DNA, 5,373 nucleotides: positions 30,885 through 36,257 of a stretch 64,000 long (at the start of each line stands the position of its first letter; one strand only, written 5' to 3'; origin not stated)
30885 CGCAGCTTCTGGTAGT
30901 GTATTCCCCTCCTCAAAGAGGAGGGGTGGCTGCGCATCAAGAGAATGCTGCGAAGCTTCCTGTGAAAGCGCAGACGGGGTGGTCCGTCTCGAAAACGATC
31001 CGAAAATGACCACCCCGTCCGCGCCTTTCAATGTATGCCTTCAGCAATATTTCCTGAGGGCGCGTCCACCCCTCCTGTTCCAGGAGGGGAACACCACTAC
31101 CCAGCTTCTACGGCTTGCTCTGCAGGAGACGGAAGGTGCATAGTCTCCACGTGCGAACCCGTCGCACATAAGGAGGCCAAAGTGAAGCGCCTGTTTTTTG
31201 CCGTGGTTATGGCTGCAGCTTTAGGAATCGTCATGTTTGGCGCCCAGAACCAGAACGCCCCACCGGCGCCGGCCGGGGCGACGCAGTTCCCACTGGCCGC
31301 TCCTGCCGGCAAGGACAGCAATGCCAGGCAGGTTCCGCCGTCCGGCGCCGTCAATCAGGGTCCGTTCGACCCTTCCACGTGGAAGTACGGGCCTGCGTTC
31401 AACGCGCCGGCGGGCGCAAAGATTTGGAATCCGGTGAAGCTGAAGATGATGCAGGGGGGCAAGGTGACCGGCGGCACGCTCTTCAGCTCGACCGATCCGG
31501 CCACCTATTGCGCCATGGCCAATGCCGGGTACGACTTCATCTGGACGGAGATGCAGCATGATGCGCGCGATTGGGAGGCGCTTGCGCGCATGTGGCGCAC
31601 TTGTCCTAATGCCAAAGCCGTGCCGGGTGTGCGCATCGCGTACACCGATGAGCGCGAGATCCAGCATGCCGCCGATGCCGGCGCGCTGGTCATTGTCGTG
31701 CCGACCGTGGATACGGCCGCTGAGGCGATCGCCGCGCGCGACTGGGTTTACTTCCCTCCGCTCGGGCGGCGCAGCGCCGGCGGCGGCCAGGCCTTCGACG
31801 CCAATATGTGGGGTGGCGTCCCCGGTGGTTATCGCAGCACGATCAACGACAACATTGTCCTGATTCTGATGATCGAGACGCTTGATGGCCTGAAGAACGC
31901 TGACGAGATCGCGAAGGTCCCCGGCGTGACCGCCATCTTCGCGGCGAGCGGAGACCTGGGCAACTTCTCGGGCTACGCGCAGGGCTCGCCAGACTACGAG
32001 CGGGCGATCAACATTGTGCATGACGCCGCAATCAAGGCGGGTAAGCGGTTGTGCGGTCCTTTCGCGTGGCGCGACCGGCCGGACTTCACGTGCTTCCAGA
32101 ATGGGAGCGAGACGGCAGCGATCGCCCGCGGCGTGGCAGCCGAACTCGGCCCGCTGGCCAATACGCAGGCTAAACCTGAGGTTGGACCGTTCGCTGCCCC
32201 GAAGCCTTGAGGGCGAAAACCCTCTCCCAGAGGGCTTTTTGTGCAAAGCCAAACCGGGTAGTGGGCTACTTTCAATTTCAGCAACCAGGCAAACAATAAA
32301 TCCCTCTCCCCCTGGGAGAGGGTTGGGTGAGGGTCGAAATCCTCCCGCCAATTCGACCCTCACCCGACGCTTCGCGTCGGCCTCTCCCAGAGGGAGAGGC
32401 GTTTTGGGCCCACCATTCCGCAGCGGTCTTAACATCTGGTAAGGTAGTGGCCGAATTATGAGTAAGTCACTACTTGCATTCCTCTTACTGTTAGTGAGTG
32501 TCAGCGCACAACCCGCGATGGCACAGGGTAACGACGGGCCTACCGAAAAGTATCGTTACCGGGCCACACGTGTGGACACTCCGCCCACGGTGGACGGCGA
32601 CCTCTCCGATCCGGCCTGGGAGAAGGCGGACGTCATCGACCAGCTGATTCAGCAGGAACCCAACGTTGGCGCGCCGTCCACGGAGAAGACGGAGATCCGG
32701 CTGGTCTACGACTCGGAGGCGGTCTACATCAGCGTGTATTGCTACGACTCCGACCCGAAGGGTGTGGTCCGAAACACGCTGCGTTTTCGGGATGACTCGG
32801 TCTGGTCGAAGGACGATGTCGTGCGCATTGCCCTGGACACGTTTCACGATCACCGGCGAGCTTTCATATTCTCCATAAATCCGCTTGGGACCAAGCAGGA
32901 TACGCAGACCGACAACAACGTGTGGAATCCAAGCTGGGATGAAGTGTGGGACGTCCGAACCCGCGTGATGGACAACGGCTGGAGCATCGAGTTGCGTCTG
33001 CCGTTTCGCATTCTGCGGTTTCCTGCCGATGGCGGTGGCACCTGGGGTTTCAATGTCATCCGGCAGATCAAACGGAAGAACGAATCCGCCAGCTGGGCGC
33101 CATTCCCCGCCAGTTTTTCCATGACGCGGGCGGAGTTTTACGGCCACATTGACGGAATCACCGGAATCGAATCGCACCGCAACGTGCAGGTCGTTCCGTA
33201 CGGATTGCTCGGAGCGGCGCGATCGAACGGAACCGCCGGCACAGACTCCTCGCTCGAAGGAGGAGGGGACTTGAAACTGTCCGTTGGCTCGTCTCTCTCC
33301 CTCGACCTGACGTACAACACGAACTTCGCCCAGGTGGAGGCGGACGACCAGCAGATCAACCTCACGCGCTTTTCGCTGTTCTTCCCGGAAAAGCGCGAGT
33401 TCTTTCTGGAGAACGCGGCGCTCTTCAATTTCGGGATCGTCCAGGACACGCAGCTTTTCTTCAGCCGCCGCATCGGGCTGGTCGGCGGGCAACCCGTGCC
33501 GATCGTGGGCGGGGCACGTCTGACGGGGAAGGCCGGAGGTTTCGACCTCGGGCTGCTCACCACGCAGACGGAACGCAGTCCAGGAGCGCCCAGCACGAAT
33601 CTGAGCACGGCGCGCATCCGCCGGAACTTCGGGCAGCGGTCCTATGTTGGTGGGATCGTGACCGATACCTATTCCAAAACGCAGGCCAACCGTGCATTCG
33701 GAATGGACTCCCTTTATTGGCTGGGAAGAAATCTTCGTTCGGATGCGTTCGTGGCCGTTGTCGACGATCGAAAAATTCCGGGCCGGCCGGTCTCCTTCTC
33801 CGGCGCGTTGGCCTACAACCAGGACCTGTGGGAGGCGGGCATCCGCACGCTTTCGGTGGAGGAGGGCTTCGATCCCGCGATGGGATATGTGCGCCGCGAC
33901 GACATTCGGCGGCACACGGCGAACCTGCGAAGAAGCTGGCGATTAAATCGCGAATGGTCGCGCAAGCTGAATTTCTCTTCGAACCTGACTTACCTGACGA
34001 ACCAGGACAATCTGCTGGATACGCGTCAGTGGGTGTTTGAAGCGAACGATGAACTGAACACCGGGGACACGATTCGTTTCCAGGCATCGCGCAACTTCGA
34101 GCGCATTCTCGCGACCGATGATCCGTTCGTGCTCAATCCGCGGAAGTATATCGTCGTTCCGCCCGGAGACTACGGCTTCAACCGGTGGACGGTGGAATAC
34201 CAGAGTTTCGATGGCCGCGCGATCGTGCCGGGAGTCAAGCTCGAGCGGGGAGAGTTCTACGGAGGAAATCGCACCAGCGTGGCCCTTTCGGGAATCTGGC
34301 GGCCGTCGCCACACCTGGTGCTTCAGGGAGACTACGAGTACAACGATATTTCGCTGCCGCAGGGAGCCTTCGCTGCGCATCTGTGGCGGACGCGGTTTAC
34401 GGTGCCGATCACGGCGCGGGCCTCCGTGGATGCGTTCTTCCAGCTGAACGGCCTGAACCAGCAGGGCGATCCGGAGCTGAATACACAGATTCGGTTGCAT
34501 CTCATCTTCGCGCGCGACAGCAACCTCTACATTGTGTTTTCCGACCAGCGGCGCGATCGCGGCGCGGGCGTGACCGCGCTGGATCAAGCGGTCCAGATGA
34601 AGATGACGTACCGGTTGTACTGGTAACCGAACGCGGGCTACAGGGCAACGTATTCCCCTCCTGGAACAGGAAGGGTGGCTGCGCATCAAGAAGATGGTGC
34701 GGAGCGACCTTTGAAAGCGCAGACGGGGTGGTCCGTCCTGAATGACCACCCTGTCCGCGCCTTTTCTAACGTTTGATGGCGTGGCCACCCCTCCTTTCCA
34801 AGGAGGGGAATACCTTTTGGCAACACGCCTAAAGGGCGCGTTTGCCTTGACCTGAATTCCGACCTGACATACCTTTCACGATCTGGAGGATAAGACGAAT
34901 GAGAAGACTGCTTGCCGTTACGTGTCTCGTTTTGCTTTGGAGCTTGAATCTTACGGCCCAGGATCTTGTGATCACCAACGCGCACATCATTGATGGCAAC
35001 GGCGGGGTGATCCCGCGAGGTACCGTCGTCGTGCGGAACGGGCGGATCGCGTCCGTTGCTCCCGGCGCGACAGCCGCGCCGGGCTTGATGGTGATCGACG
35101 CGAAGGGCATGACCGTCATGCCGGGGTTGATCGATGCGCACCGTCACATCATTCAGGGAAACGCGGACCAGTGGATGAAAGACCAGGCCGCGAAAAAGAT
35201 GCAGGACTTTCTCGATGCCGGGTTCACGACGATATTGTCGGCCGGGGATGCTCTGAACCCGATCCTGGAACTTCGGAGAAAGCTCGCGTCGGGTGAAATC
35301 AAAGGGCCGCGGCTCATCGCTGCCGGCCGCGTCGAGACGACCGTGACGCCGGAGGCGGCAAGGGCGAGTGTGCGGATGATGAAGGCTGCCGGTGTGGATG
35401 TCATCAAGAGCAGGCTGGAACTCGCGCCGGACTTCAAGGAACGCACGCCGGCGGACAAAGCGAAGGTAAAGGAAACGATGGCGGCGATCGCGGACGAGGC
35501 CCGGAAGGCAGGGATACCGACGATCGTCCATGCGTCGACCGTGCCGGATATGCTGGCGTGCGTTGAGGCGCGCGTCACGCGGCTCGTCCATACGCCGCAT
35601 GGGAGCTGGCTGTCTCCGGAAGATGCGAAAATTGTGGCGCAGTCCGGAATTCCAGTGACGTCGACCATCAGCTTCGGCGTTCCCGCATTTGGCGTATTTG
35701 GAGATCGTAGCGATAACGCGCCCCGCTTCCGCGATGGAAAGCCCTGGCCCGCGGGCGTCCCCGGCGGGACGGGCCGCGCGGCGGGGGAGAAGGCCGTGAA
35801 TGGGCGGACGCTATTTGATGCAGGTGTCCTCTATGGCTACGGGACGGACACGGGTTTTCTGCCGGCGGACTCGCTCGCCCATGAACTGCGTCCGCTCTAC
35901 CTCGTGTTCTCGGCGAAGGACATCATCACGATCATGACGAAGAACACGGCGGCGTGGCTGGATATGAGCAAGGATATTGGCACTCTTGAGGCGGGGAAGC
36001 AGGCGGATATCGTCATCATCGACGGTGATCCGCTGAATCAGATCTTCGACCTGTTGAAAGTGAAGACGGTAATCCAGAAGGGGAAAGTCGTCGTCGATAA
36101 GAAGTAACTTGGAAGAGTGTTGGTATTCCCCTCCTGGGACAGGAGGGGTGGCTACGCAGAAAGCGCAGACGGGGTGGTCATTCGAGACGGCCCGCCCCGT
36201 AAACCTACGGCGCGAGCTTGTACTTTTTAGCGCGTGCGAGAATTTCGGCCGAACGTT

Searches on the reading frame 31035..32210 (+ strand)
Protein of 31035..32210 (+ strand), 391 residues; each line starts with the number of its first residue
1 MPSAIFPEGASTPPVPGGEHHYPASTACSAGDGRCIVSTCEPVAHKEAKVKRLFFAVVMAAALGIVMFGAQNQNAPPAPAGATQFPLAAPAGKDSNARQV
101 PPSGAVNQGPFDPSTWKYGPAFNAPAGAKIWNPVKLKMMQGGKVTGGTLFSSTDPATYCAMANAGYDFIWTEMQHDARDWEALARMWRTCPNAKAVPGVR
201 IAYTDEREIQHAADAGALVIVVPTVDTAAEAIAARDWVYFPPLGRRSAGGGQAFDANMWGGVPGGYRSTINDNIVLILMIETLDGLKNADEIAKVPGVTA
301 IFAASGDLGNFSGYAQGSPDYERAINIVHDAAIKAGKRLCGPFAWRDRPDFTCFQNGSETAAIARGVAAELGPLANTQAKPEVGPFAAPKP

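Call 97: search_protein_families(library=pfam, proteins=[window:31035-32210:+], max_evalue=0.00001)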
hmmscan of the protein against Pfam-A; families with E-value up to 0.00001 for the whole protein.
window:31035-32210:+ (391 aa): 1 family
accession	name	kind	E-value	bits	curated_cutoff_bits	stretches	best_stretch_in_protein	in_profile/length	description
PF03328.21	HpcH_HpaI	-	1.3e-17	64.3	25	1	152-339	8-187/221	HpcH/HpaI aldolase/citrate lyase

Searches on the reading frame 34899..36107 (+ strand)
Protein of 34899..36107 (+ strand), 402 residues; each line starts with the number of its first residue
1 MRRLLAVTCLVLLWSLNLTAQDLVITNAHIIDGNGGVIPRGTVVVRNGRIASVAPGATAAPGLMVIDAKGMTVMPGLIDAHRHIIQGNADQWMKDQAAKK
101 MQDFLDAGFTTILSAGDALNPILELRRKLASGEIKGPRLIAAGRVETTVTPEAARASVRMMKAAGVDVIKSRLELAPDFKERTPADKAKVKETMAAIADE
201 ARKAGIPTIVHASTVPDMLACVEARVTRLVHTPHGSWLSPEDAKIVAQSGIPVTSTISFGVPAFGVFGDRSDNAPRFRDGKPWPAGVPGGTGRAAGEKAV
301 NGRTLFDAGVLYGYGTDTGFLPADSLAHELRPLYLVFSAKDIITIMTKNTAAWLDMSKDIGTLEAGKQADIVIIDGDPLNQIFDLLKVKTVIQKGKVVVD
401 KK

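Call 97: search_protein_families(library=pfam, proteins=[window:34899-36107:+], max_evalue=0.00001)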
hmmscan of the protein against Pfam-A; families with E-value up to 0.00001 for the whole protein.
window:34899-36107:+ (402 aa): 2 families
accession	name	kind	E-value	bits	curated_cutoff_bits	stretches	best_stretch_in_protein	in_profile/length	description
PF01979.26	Amidohydro_1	-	4.4e-29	102.2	25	1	72-398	1-345/345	Amidohydrolase family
PF07969.17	Amidohydro_3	-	4.4e-16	59.8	29.7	1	101-398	165-471/472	Amidohydrolase family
